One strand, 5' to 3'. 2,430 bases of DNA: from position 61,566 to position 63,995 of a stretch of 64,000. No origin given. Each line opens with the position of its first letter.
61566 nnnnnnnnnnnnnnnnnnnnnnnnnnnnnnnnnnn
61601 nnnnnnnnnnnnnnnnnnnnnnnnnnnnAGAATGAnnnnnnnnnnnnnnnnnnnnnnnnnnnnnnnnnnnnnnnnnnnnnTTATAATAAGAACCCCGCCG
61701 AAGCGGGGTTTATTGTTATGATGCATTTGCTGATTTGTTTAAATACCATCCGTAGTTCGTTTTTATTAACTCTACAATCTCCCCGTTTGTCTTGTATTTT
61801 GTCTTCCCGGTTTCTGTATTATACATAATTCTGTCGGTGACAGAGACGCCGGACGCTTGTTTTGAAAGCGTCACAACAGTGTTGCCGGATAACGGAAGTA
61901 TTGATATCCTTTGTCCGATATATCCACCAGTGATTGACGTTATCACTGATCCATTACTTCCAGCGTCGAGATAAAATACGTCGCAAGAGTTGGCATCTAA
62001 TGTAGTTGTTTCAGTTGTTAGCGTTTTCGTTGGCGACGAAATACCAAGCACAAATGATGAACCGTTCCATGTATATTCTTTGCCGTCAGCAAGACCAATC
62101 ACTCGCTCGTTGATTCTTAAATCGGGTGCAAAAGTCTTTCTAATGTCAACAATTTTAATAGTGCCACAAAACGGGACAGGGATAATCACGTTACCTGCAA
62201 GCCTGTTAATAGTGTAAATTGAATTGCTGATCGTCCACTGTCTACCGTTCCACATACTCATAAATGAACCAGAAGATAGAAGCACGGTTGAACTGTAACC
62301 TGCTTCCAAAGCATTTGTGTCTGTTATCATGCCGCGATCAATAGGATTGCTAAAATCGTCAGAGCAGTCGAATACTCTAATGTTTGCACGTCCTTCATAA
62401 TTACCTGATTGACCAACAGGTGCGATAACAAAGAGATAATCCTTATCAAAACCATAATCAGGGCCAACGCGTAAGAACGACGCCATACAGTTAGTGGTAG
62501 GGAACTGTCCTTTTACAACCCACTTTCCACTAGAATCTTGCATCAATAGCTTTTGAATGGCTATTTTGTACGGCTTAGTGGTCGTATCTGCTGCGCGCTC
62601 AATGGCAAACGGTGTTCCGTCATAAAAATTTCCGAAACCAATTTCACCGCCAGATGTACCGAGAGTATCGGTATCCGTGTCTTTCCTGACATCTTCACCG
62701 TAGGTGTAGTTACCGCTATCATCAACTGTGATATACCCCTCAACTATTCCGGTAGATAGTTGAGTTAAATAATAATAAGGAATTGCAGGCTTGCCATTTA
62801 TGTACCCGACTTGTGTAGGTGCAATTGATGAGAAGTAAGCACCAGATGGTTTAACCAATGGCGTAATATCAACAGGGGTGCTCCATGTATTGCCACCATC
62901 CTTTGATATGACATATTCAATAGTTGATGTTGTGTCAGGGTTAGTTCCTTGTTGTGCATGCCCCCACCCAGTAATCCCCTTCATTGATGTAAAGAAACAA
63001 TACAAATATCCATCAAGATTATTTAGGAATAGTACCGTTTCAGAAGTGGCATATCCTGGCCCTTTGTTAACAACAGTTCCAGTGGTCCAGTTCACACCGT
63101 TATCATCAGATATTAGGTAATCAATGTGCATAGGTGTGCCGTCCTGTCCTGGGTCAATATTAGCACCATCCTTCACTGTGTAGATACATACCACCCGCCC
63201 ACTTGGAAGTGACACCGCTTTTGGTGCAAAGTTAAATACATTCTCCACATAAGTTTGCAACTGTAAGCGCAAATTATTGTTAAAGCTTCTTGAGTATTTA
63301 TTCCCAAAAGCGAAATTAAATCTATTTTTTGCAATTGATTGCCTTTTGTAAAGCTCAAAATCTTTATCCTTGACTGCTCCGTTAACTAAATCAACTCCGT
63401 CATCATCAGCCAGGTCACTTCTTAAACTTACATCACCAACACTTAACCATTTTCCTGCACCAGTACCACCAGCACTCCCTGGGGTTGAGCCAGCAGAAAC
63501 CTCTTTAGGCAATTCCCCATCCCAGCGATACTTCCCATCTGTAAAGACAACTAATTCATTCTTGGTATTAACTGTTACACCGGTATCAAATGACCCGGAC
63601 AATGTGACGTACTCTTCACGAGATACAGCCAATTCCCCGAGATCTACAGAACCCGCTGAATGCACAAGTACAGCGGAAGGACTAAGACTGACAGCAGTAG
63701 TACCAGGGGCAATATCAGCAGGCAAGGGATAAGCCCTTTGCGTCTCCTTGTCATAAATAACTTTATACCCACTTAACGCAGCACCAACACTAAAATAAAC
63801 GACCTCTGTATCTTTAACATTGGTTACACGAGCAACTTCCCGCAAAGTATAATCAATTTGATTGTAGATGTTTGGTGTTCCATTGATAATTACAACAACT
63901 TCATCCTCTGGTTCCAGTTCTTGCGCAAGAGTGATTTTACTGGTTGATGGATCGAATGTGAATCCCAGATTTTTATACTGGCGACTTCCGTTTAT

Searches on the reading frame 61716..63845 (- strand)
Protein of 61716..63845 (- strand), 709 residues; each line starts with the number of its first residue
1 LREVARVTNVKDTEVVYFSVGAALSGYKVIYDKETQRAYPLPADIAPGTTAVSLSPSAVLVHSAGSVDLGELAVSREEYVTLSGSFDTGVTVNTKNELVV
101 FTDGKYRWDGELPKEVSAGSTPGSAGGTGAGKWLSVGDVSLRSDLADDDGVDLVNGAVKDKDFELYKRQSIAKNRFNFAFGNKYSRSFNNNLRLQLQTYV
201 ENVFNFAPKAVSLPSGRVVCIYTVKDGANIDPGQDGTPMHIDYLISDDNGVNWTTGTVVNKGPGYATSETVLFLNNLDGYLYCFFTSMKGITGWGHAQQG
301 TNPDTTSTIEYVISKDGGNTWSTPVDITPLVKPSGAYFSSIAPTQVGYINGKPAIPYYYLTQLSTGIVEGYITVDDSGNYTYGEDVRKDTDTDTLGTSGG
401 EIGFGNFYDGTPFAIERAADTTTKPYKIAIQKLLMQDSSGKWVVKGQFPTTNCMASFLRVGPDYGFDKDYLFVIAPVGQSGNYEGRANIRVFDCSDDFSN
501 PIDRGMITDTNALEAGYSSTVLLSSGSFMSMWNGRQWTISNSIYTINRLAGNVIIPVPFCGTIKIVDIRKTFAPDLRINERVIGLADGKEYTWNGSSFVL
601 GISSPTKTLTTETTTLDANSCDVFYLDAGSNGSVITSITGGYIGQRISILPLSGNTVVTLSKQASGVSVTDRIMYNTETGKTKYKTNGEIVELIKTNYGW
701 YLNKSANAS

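Call 3: search_protein_families(library=pfam, proteins=[window:61716-63845:-], max_evalue=1)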
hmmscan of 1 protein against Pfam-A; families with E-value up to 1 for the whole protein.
window:61716-63845:- (709 aa): 3 families
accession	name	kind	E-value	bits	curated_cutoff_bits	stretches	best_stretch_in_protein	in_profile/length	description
PF18668.6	Tail_spike_N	-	9.4e-22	77.3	25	1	73-138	2-70/70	Tail spike TSP1/Gp66 receptor binding N-terminal domain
PF13088.12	BNR_2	-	1.8e-06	28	31.4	1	245-357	24-128/277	BNR repeat-like domain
PF02012.26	BNR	-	0.0025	18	27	0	245-254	2-11/12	BNR/Asp-box repeat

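Call 4: search_solved_structures(query=window:61716-63845:-, max_evalue=1, show_alignments=2)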
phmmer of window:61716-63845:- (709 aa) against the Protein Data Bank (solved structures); distinct sequences matched with E-value up to 1: 36.
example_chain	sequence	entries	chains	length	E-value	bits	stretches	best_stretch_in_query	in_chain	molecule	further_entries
5w6h_A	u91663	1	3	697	9.7e-66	225.7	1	1-155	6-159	tailspike protein 4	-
4oj5_A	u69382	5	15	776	6.4e-63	216.4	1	3-151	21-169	Tailspike protein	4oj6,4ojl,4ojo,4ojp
6nw9_A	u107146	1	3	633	2.2e-55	191.5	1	3-146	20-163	Tailspike protein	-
5w6f_A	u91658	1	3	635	2.2e-55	191.5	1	3-146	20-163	tailspike protein 3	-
9d84_A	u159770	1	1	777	4.5e-47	164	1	3-154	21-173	Gp48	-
4qnl_A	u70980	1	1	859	1.9e-46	161.9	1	3-146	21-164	Tail fiber protein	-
9d80_D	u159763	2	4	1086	2e-19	72.6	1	2-156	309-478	Tail fiber protein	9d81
9occ_G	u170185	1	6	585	3.8e-16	61.8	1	73-150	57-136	Putative tail protein gp13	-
9vvr_A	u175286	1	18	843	2.1e-14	56.1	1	79-152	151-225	Tail spike protein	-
9lna_A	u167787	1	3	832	7.9e-14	54.1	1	78-157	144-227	Tail fibers protein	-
4fj6_A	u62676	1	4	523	0.00015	23.4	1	287-344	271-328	glycoside hydrolase family 33, candidate sialidase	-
8url_A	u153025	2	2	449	0.00058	21.5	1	306-379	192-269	Exo-alpha-sialidase NanJ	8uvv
9c20_A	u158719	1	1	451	0.00058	21.5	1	306-379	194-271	exo-alpha-sialidase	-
5tsp_A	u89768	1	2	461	0.00093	20.8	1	305-386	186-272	Sialidase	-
2vk5_A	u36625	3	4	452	0.0014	20.2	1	305-387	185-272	EXO-ALPHA-SIALIDASE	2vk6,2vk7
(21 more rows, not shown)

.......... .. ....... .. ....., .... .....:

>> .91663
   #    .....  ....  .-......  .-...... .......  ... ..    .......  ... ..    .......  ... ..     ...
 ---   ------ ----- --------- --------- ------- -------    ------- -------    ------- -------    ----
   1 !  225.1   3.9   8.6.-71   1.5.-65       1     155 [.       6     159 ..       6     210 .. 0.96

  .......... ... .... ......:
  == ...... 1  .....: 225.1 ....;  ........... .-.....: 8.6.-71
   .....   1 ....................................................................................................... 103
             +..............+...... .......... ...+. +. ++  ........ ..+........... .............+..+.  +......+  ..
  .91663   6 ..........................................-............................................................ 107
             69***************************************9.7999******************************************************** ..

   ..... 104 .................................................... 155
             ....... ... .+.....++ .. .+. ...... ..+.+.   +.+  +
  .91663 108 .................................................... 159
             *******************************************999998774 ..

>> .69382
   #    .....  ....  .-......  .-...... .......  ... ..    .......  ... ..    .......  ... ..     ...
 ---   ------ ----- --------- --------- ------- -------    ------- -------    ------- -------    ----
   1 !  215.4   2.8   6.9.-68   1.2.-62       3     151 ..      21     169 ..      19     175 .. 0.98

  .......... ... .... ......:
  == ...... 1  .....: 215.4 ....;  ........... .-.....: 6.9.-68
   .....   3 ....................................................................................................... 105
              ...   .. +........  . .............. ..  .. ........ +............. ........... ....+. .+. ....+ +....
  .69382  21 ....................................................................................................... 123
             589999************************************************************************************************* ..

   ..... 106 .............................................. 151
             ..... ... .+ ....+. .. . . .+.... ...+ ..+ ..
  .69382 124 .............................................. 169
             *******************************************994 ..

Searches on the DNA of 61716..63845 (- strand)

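Call 5: search_dna_similar(query=window:61716-63845:-, collection=phages, mode=near, max_rows=25)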
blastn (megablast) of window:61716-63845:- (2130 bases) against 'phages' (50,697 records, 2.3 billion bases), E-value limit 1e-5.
Records with a match: 195; places in all: 195; records where one place covers at least 80% of the query: 3.
Best place of each record, by identity: >=99% 2; 95-99% 3; 90-95% 1; 80-90% 48; 60-80% 141.
By first word of the organism name: Salmonella 136; Escherichia 50; Klebsiella 2; Sashavirus 1; Enterococcus 1; Pseudomonas 1; Shigella 1; Dompiswa 1; Enterobacteria 1; Phapecoctavirus 1.
By host as written in the record: - 28; Salmonella enterica 25; Escherichia coli 17; Salmonella enterica subsp. enterica serovar Enteritidis PT1 17; Salmonella enterica subsp. enterica serovar Typhimurium 11; Salmonella sp. 9; Escherichia sp. 8; Escherichia coli O157:H7 7; and 48 more.
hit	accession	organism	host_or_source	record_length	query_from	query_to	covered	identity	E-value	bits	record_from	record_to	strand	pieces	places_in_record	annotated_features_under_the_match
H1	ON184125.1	Escherichia phage PC3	Escherichia sp.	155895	1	2130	100%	99.2%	0e+0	3845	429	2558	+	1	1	hypothetical protein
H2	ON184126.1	Escherichia phage PH4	Escherichia sp.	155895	1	2130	100%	99.2%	0e+0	3845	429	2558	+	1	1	hypothetical protein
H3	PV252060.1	Escherichia phage nithesis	Escherichia coli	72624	353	2130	83%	96.5%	0e+0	2935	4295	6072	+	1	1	tail protein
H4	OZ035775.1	Sashavirus BDX09P1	-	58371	322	1502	55%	93.5%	0e+0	1755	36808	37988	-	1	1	record has no annotation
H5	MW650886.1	Escherichia phage vB_EcoM-ZQ1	Escherichia coli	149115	1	431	20%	86.3%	1e-129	470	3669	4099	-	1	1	tail fibers protein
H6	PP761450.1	Escherichia phage LHE287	Escherichia coli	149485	1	365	17%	95.9%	3e-166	592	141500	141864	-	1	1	tail fibers protein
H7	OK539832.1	Salmonella phage vB_SenAc-pSC20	Salmonella enterica subsp. enterica ...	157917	1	431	20%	77.8%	9e-67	261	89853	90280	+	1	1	tail fibers protein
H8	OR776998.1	Escherichia phage YX22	Escherichia coli APEC IMT5155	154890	1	362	17%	89.8%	7e-128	464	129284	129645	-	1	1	hypothetical protein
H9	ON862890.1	Escherichia phage A221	Escherichia coli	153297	1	342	16%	95.0%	4e-150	538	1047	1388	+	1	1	hypothetical protein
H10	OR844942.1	Enterococcus phage Efm 3-10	Enterococcus faecium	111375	1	415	19%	78.1%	2e-64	254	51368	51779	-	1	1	record has no annotation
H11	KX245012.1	Salmonella phage GG32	Salmonella enterica serovar Typhimurium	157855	1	415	19%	77.9%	7e-63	248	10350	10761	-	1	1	tail fibers protein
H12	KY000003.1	Salmonella phage STP07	Salmonella enterica subsp. enterica ...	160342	1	415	19%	77.9%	7e-63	248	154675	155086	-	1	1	hypothetical protein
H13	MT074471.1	Salmonella phage allotria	Salmonella enterica subsp. enterica ...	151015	1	415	19%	77.9%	7e-63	248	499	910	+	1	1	tail fibers protein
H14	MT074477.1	Salmonella phage barely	Salmonella enterica subsp. enterica ...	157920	1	415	19%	77.9%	7e-63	248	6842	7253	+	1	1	hemolysin-type calcium-binding protein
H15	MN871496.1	Salmonella phage Se-H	Salmonella enterica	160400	1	415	19%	77.9%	7e-63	248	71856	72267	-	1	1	record has no annotation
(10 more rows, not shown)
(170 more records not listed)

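Call 7: get_annotated_region(hit=H1, flank=9000)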
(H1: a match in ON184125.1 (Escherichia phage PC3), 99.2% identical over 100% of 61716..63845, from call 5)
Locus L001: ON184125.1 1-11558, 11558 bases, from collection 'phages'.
description: Escherichia phage PC3, complete genome.
organism: Escherichia phage PC3 (NCBI taxid 2936920)
taxonomy: Viruses; Duplodnaviria; Heunggongvirae; Uroviricota; Caudoviricetes; Ackermannviridae; Aglimvirinae
host: Escherichia sp.; source: -; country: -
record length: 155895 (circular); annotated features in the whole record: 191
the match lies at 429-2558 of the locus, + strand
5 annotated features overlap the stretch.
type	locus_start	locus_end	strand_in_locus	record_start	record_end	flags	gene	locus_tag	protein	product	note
CDS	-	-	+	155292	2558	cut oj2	-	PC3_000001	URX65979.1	hypothetical protein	-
CDS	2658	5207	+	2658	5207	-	-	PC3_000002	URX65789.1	tail spike 3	-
CDS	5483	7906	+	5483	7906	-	-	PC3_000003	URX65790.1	tail spike protein 2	-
CDS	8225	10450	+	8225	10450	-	-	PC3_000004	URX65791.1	tail spike protein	-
CDS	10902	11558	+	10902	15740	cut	-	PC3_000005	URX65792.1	hypothetical protein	-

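Call 8: get_annotated_region(hit=H3, flank=5000)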
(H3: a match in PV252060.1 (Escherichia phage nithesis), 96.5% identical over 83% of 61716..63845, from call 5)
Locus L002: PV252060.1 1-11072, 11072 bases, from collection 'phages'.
description: Escherichia phage nithesis, complete genome.
organism: Escherichia phage nithesis (NCBI taxid 3411982)
taxonomy: Viruses; Duplodnaviria; Heunggongvirae; Uroviricota; Caudoviricetes; Schitoviridae; Enquatrovirinae; Gamaleyavirus
host: Escherichia coli; source: drainage water; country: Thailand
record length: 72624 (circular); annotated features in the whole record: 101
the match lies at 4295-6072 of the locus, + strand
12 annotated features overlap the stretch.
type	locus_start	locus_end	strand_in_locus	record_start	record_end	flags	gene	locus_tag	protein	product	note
CDS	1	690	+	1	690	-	-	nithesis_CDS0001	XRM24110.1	hypothetical protein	-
CDS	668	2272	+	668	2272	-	-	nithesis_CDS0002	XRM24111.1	terminase large subunit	-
CDS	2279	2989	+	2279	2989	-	-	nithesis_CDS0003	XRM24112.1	virion structural protein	-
CDS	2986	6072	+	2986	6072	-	-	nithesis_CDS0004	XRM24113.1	tail protein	-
CDS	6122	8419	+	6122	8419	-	-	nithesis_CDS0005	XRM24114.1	tail spike protein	-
CDS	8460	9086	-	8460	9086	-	-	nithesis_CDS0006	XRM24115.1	hypothetical protein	-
CDS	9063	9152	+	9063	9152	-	-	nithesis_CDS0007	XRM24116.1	hypothetical protein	-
CDS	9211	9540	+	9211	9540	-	-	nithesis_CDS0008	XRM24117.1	hypothetical protein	-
CDS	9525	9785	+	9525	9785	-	-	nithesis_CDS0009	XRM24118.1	holin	-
CDS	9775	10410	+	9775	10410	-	-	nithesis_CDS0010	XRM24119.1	endolysin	-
CDS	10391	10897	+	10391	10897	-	-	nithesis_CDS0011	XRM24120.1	Rz-like spanin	-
CDS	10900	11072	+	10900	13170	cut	-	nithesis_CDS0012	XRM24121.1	portal protein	-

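Call 34: search_dna_similar(query=window:61719-63398:-, collection=ecoli_genomes, mode=distant, max_rows=60)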
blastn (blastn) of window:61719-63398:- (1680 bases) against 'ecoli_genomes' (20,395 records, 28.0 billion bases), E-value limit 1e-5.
No match.

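Call 73: search_dna_similar(query=L003:10500-12412:+, collection=ecoli_genomes, mode=near, max_rows=40)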
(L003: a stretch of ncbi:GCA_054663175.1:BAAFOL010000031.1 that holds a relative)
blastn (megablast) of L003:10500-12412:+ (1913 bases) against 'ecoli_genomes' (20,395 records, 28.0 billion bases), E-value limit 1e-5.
No match.

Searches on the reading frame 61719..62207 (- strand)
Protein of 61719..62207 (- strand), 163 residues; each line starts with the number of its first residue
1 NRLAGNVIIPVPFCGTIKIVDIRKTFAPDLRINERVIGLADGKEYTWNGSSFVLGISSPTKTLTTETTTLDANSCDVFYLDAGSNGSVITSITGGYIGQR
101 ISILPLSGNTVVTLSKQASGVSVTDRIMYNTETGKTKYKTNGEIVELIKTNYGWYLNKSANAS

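Call 61: search_solved_structures(query=A5, max_evalue=10, show_alignments=2)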
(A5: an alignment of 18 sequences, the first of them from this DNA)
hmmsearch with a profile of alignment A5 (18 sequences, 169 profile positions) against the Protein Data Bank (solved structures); distinct sequences matched with E-value up to 10: 2.
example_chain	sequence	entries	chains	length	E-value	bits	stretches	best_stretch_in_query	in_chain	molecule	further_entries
2oxv_A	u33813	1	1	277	1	12.3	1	26-85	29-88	Type II restriction enzyme EcoRI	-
1ckq_A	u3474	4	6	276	1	12.3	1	26-85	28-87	PROTEIN (ENDONUCLEASE) | PROTEIN (ECO RI ENDONUCLEASE (E.C.3.1.21.4)) | PROTEIN (ECO RI ENDONUCLEASE)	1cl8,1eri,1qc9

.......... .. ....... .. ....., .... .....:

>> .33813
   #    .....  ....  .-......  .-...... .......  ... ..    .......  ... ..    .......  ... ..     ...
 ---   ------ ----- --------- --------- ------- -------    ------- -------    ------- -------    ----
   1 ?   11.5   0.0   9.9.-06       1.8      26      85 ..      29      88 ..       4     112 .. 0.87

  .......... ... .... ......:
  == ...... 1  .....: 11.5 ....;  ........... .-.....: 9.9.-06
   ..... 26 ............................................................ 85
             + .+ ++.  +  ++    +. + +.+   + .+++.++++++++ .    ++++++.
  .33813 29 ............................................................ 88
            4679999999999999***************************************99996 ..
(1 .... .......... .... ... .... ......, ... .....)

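Call 65: predict_structure(alignment_id=A5)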
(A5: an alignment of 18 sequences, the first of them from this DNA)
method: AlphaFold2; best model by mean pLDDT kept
length: 163 residues; sequences in the alignment: 18
mean_pLDDT: 81.8   pTM: 0.63
mean pLDDT of the five models: 81.8, 81.0, 80.2, 79.5, 77.8
residues with pLDDT >= 90: 53; 70-90: 89; 50-70: 12; < 50: 9
segments of 3 or more residues with pLDDT < 50: 1-5, 10-12
pLDDT, mean of each block of 10 residues (from residue 1): 50 64 77 77 80 72 93 89 93 86 89 85 88 86 90 91 84
secondary structure, 60 per line:
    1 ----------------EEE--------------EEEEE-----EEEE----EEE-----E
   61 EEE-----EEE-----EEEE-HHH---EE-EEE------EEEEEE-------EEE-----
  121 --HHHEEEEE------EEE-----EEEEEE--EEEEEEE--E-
elements in order: E17-19 E34-38 E44-47 E52-54 E60-63 E69-71 E77-80 E91-93 E100-105 E113-115 E126-130 E137-139 E145-150 E153-159
